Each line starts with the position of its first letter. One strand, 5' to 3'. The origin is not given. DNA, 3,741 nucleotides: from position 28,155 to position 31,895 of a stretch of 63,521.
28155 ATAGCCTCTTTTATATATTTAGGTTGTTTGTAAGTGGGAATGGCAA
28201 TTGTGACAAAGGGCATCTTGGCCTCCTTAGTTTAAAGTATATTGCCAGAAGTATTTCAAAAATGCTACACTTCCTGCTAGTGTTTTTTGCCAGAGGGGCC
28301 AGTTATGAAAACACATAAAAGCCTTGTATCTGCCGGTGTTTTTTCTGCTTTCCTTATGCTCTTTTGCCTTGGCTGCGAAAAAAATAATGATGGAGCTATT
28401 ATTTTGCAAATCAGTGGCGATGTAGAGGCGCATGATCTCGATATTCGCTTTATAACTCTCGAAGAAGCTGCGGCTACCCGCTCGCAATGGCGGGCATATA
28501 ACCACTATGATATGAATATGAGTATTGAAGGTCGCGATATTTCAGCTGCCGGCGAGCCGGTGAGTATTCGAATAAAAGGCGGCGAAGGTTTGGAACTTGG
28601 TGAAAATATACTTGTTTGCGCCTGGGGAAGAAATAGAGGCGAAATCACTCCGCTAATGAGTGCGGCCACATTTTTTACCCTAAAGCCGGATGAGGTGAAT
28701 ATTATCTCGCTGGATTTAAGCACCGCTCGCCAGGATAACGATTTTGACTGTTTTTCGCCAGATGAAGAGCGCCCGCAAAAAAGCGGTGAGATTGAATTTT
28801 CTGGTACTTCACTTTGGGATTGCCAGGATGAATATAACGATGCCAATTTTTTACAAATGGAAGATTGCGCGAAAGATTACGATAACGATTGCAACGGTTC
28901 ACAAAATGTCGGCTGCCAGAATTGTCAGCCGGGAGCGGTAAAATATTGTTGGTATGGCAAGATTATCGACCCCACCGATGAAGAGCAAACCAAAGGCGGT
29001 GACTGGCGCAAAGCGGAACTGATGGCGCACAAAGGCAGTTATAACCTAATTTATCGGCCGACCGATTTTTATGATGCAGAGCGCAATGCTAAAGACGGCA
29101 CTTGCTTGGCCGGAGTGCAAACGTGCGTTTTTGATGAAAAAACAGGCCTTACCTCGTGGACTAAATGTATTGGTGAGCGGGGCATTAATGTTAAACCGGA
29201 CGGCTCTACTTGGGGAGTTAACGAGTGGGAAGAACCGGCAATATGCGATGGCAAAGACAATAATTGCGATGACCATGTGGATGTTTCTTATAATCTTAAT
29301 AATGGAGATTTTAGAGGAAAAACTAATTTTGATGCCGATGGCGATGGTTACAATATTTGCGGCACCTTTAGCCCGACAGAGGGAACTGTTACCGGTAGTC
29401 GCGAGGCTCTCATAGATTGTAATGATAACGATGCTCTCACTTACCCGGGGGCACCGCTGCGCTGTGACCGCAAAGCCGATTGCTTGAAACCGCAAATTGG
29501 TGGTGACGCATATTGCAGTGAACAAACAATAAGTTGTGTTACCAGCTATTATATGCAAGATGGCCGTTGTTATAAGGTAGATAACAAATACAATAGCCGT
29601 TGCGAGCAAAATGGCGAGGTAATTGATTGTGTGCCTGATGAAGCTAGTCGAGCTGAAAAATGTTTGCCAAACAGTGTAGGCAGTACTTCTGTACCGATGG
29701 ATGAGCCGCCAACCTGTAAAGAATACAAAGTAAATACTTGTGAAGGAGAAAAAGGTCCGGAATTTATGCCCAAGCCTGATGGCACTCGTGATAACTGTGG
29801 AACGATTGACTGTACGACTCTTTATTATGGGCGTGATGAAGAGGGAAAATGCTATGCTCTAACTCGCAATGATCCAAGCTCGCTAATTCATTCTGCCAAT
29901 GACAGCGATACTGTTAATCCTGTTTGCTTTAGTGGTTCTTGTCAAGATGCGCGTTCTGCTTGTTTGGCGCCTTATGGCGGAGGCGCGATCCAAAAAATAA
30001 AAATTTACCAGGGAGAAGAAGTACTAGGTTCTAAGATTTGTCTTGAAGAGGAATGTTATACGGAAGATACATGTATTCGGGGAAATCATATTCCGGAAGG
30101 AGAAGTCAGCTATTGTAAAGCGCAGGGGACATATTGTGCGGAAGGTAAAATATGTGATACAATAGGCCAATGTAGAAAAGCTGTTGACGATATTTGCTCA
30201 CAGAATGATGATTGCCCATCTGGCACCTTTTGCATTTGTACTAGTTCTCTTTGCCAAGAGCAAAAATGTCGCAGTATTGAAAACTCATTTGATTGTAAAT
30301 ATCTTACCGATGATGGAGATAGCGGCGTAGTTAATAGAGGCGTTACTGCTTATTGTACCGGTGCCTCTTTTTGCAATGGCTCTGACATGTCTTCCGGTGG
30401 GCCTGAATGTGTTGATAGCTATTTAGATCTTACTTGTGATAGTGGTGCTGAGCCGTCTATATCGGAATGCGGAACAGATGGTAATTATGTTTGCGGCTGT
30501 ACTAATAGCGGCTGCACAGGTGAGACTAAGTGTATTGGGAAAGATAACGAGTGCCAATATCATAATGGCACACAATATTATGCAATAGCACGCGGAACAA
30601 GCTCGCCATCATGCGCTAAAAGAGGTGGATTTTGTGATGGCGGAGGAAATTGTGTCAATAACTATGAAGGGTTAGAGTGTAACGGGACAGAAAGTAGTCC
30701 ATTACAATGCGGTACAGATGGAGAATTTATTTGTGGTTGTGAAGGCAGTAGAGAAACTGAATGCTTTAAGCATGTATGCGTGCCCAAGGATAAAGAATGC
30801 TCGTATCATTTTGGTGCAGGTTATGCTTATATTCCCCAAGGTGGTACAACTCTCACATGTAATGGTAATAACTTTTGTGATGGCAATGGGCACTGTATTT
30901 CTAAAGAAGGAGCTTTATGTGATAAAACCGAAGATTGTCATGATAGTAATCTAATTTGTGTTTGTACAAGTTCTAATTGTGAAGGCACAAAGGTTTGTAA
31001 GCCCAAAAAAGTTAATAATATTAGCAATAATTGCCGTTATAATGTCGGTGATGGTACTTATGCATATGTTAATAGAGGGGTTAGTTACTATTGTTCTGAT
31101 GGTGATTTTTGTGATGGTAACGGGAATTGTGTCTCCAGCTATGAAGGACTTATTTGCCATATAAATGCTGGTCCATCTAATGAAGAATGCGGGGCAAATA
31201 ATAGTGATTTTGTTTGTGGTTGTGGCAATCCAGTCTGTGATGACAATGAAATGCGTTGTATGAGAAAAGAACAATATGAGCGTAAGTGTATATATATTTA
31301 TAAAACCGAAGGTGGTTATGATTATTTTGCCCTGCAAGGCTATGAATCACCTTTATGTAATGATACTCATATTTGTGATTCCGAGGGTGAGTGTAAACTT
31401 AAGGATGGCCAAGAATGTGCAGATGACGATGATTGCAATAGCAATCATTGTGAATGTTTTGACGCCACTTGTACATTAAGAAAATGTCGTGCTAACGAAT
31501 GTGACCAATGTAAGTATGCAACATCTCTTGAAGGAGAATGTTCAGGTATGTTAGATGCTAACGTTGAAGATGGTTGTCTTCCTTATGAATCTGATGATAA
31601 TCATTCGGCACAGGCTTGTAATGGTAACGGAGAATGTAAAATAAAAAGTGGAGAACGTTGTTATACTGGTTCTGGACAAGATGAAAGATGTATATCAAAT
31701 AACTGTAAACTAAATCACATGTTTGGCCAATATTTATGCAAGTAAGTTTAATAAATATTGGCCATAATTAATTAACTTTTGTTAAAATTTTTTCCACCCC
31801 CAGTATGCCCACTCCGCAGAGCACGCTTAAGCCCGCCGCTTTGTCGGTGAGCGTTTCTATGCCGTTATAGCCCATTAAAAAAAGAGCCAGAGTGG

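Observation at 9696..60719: Four dispersed Cys-rich lipoproteins form a paralogous family covering 36% of the window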

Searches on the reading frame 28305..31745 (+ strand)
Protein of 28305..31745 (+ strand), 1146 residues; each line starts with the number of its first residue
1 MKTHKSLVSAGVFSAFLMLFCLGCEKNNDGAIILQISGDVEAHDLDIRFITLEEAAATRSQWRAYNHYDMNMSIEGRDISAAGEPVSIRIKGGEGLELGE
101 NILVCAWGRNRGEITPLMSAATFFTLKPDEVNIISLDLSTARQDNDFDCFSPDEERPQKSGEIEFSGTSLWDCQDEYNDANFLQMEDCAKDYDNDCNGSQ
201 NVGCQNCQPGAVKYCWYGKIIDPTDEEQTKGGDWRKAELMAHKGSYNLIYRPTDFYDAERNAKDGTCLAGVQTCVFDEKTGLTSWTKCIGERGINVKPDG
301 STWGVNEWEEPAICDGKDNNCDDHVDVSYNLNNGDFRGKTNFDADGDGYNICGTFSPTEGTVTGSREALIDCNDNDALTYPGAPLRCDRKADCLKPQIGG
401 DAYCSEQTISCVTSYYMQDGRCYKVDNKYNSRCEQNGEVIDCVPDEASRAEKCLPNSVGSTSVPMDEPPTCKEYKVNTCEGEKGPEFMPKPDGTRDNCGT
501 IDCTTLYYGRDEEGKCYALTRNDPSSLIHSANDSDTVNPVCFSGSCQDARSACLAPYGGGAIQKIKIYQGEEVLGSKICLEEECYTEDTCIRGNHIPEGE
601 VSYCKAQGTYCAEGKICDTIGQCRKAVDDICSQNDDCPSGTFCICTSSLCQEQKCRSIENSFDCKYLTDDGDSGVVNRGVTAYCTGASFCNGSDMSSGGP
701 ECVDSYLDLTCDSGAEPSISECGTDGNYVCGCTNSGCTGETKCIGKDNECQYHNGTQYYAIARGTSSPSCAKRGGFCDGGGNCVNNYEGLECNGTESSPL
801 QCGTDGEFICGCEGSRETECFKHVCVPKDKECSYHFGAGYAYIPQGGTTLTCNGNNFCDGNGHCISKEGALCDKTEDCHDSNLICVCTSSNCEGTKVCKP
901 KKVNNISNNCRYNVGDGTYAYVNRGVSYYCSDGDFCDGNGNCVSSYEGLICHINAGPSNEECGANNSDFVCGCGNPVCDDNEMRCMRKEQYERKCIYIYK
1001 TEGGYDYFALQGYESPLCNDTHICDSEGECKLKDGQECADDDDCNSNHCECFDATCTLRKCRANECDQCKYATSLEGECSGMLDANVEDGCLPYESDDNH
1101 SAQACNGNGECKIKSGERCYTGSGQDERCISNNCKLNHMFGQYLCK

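Call 7: search_protein_families(library=pfam, proteins=[window:28305-31745:+], max_evalue=0.01)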
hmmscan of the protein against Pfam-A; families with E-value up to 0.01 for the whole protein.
window:28305-31745:+ (1146 aa): 0 families

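Call 8: search_protein_families(library=ncbifam, proteins=[window:28305-31745:+], max_evalue=0.01)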
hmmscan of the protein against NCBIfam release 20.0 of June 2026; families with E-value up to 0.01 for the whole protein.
window:28305-31745:+ (1146 aa): 0 families

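Call 25: find_homologous_proteins(query=window:28305-31745:+, max_evalue=0.001)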
Query window:28305-31745:+ (1146 aa): 2 proteins with E <= 0.001 among 8000 candidates.
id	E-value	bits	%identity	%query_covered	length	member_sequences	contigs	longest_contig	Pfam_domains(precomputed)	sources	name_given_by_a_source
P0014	0.0e+0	2728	100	100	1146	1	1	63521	-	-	-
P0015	4.6e-141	490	38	60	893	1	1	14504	PF11617.14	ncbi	-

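Call 26: find_encoding_contigs(protein=P0015, flank=10000, max_places=3)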
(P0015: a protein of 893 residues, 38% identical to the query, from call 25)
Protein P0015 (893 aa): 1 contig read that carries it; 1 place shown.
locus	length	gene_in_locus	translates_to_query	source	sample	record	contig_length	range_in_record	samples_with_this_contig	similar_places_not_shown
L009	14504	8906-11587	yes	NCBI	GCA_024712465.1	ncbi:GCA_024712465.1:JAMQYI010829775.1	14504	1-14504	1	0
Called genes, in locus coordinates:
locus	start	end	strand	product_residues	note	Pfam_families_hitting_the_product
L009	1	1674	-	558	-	?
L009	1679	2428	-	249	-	PF23416:DUF7107 (faint)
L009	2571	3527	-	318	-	PF02558:ApbA, PF08546:ApbA_C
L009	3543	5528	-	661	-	PF00580:UvrD-helicase, PF01443:Viral_helicase1 (faint), PF13245:AAA_19, PF13604:AAA_30 (faint), PF13361:UvrD_C, PF13538:UvrD_C_2 (faint)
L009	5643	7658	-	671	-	-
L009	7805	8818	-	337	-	PF00535:Glycos_transf_2, PF13641:Glyco_tranf_2_3 (weak)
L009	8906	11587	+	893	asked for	PF11617:Cu-binding_MopE (faint)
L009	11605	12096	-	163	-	-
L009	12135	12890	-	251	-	-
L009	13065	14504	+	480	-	?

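Call 50: search_solved_structures(query=window:28305-31745:+, max_evalue=1)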
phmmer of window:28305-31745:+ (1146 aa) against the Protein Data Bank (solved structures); distinct sequences matched with E-value up to 1: 2.
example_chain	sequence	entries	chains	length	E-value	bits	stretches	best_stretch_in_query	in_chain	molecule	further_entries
7osv_A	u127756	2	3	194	0.031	15.3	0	220-279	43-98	DeNovoTIM6-SB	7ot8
6z2i_A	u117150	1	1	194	0.058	14.4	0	220-278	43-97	de novo designed TIM barrel DeNovoTIM6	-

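Call 59: search_protein_representatives(protein=window:28305-31745:+)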
Query: 1146 residues. Proteins with E-value up to 0.001 (for the whole library): 23; up to 1e-10: 12; up to 1e-30: 2. The best 23 are listed.
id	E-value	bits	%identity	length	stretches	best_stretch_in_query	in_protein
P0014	0.0e+00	2728.4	100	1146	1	1-1146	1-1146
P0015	1.5e-141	490.1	40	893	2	5-645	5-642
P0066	7.6e-25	103.5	47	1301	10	311-391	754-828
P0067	2.2e-22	95.4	38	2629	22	1024-1119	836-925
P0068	2.7e-22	95.0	39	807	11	1022-1116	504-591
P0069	7.6e-18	80.3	35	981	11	1012-1087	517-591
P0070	1.1e-16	76.4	43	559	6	311-393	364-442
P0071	8.5e-15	70.2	37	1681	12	1019-1090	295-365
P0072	2.4e-14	68.7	43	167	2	1011-1091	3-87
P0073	6.5e-14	67.3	40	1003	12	1011-1089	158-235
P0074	1.8e-11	59.2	47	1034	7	311-388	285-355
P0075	6.9e-11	57.3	44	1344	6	313-398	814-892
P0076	4.5e-10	54.6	43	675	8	311-385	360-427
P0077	2.0e-09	52.4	38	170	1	1-124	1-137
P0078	3.3e-08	48.4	39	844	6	312-391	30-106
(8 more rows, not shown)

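Call 60: search_protein_families(library=pfam, proteins=[P0067, P0068, P0069, P0071, P0073, P0066, P0070, P0072], max_evalue=0.01)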
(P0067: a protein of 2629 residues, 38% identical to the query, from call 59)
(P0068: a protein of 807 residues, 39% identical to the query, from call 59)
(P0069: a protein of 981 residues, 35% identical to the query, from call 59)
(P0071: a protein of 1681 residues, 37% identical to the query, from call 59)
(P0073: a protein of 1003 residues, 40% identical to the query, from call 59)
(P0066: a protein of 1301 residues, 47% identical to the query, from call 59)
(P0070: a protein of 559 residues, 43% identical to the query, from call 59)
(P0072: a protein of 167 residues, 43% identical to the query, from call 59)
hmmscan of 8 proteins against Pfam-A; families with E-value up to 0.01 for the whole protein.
P0067 (2629 aa): 0 families

P0068 (807 aa): 0 families

P0069 (981 aa): 0 families

P0071 (1681 aa): 4 families
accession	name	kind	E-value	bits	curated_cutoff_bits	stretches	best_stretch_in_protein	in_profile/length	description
PF25390.1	WD40_RLD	-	4.2e-69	234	150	2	1273-1609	33-333/363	RCC1-like domain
PF13540.12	RCC1_2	-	1.3e-48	162.1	22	7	1631-1658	3-30/30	Regulator of chromosome condensation (RCC1) repeat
PF00415.24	RCC1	-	1.7e-46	157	21.7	5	1365-1413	3-50/50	Regulator of chromosome condensation (RCC1) repeat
PF25384.1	Alsin_RLD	-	0.00079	19.3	100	0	1366-1437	244-314/405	Alsin RCC1-like domain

P0073 (1003 aa): 0 families

P0066 (1301 aa): 5 families
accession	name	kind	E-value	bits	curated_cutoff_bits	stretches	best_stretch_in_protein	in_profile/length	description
PF11617.13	Cu-binding_MopE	-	6.1e-124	404.2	27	10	741-770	1-30/30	Putative metal-binding motif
PF18962.6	Por_Secre_tail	-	4.7e-09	36.9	27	1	1220-1296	1-72/75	Secretion system C-terminal sorting domain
PF00041.27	fn3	-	3.9e-06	27.4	25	1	1107-1190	2-81/84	Fibronectin type III domain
PF17161.10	DUF5123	-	0.00016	23.2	35.1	0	288-374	2-93/113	Domain of unknown function (DUF5123)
PF08194.17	DIM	-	0.00025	21.6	20.8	0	1057-1075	16-34/36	DIM protein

P0070 (559 aa): 2 families
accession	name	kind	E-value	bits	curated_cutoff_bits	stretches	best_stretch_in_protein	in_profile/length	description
PF11617.13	Cu-binding_MopE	-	1.7e-85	281.3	27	7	351-380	1-30/30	Putative metal-binding motif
PF18962.6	Por_Secre_tail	-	2.1e-08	34.7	27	1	480-557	1-75/75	Secretion system C-terminal sorting domain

P0072 (167 aa): 0 families

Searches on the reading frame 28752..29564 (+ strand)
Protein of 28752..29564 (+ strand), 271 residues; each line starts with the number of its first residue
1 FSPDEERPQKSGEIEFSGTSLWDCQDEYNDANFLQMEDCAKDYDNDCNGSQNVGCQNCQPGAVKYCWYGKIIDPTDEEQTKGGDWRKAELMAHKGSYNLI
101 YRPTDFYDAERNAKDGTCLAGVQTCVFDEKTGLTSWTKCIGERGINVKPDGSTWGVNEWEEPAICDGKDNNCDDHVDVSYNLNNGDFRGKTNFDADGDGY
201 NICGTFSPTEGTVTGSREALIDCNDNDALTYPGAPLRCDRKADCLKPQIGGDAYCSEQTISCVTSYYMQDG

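Call 62: search_protein_families(library=pfam, proteins=[window:28752-29564:+], max_evalue=1)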
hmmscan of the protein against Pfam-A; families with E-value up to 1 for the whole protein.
window:28752-29564:+ (271 aa): 1 family
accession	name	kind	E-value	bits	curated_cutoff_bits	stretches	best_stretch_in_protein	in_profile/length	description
PF11617.13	Cu-binding_MopE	-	2.5e-05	24.9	27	2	222-240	1-19/30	Putative metal-binding motif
